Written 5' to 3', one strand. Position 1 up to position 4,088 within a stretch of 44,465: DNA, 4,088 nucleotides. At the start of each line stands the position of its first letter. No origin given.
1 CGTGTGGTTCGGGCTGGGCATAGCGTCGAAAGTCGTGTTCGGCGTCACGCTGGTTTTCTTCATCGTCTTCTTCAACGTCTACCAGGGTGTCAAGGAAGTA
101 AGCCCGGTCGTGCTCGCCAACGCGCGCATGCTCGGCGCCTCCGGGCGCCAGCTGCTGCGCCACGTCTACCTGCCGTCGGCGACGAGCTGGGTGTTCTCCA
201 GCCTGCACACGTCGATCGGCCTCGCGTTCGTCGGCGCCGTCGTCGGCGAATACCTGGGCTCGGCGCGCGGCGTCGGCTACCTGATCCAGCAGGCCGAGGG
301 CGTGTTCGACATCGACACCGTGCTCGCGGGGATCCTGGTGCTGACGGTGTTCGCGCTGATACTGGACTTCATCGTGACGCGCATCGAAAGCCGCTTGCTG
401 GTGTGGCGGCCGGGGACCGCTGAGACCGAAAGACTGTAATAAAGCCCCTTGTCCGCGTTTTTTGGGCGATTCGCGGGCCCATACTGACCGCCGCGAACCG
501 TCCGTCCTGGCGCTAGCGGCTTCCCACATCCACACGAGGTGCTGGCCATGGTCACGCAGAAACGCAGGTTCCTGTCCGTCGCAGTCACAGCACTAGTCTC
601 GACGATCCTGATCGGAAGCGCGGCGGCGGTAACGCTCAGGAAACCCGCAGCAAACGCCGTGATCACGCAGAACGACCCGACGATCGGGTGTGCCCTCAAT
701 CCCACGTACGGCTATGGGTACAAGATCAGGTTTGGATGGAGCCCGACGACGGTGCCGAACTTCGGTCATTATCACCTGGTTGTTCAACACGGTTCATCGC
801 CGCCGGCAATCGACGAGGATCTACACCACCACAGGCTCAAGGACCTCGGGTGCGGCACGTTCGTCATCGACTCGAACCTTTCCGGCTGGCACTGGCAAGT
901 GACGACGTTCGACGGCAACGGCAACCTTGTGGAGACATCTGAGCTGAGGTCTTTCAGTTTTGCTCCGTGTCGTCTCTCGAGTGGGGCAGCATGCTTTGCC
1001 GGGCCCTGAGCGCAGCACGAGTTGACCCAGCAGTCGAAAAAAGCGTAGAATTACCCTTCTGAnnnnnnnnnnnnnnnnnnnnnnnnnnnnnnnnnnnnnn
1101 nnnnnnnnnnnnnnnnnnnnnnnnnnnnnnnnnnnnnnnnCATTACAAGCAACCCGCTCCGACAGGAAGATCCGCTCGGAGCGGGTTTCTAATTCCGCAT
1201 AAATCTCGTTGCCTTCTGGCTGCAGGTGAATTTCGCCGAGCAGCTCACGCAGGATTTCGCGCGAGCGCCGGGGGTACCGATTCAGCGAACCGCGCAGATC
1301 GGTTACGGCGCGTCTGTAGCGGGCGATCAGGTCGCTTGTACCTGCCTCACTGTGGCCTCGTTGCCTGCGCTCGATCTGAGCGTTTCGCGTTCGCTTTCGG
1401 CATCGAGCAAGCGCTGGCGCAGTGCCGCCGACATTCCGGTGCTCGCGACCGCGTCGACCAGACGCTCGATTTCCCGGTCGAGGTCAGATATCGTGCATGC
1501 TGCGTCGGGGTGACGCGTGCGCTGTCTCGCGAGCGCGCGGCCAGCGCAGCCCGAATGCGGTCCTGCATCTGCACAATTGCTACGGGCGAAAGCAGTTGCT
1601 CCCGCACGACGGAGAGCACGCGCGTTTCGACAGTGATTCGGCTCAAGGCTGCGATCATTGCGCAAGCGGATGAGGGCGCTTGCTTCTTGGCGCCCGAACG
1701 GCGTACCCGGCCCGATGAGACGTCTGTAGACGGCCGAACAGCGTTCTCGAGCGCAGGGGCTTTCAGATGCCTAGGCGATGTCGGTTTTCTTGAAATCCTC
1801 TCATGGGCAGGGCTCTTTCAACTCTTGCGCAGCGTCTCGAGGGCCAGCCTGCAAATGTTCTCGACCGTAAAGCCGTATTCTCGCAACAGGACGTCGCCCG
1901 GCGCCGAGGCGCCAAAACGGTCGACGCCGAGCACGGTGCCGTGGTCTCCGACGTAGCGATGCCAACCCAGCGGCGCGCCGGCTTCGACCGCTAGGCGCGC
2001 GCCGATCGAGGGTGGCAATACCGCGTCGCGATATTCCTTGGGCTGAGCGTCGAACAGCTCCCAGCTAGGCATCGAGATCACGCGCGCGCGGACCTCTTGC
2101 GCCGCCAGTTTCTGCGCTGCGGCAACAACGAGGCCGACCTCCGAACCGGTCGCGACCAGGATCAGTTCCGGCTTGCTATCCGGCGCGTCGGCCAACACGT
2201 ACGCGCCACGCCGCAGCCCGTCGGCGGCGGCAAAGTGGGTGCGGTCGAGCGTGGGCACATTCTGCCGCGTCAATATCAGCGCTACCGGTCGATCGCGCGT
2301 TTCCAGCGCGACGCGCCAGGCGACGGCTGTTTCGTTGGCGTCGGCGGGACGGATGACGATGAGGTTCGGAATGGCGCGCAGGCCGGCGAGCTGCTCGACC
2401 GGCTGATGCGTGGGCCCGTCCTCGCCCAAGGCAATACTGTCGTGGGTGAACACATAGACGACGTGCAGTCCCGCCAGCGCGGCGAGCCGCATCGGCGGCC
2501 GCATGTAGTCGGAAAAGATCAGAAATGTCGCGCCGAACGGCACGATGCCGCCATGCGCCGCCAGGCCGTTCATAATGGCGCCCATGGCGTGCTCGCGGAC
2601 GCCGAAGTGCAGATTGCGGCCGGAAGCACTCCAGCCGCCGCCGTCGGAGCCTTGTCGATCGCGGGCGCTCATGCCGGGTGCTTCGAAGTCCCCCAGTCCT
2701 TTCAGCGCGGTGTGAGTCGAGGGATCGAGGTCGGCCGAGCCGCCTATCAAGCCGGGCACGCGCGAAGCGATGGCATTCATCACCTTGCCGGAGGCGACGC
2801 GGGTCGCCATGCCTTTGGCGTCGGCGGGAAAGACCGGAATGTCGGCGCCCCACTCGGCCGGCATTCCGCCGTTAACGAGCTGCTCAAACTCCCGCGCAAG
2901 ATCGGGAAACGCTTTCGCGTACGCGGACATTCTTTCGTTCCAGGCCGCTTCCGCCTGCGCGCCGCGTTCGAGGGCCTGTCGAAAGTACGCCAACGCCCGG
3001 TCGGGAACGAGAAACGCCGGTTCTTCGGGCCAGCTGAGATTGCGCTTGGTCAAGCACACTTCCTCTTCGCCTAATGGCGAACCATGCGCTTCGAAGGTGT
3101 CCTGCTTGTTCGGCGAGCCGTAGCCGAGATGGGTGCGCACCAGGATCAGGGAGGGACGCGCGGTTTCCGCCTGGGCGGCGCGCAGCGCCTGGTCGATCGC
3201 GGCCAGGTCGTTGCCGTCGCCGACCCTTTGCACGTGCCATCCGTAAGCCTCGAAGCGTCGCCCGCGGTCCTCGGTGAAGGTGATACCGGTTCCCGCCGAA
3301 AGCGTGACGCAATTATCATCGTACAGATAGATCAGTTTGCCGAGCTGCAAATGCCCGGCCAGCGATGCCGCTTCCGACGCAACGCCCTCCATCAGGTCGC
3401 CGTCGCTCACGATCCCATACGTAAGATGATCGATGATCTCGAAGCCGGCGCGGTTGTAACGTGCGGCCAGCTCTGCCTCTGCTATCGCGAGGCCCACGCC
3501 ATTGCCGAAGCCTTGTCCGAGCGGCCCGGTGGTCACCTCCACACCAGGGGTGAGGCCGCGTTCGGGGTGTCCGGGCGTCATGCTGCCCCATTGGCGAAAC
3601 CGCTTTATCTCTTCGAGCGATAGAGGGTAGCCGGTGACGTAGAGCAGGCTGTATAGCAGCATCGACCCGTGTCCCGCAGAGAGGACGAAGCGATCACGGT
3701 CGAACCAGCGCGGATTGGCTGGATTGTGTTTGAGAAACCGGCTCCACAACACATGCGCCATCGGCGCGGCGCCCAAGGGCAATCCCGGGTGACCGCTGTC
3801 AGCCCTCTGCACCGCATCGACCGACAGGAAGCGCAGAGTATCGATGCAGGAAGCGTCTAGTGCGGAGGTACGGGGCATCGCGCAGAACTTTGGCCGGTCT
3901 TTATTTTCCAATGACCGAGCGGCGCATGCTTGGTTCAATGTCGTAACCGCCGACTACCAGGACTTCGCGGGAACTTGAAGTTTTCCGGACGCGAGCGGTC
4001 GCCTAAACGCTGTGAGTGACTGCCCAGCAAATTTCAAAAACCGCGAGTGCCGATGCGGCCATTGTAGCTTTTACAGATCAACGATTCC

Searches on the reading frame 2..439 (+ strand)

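Call 8: search_protein_families(library=pfam, proteins=[window:2-439:+], max_evalue=0.01)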
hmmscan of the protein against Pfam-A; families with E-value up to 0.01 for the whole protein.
window:2-439:+ (145 aa): 1 family
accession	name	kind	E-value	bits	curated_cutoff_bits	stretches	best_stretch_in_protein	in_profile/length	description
PF00528.27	BPD_transp_1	-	4.2e-21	75.9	26.4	1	2-132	48-182/184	Binding-protein-dependent transport system inner membrane component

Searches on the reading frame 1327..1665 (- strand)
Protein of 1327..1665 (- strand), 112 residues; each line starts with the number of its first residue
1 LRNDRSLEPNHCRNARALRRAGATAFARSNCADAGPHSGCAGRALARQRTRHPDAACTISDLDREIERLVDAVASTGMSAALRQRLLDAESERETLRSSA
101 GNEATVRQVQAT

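Call 8: search_protein_families(library=pfam, proteins=[window:1327-1665:-], max_evalue=0.01)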
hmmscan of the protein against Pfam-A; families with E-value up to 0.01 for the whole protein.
window:1327-1665:- (112 aa): 1 family
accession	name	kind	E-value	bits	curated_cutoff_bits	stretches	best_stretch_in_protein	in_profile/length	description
PF18879.6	EspA_EspE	-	0.0066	17.3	27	1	28-75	23-73/84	EspA/EspE family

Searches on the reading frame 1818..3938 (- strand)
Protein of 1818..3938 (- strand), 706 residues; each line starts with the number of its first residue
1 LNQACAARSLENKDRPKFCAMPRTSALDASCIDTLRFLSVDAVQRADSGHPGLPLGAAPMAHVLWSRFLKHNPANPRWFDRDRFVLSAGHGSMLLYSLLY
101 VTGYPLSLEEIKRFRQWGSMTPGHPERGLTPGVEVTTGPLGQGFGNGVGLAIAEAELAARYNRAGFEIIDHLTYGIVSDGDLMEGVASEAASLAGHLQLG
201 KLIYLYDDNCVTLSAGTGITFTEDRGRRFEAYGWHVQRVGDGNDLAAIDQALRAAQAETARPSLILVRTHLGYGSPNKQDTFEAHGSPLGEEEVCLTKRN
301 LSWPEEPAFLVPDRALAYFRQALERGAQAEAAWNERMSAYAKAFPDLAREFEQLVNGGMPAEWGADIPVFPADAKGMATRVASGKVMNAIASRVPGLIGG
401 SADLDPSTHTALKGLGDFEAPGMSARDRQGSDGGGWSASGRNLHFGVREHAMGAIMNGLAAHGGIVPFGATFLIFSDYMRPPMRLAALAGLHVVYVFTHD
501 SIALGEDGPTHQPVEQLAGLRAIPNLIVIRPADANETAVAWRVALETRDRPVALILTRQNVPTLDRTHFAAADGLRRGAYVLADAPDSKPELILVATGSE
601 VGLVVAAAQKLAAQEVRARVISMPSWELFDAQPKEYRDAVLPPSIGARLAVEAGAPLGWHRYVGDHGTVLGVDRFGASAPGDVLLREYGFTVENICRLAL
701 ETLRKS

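Call 4: search_protein_families(library=pfam, proteins=[window:1818-3938:-])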
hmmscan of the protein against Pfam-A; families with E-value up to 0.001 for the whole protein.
window:1818-3938:- (706 aa): 4 families
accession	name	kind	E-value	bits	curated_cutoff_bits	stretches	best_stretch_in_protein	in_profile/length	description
PF00456.26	Transketolase_N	-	6.1e-141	469.7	22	1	29-360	3-334/334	Transketolase, thiamine diphosphate binding domain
PF02779.29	Transket_pyr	-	5.5e-55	186.1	27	1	376-562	2-173/174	Transketolase, pyrimidine binding domain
PF22613.1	Transketolase_C_1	-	5.2e-42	143.1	27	1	578-691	1-113/113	Transketolase-like TK C-terminal domain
PF02780.25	Transketolase_C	-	5.4e-11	42.9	25.9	1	588-695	8-124/124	Transketolase, C-terminal domain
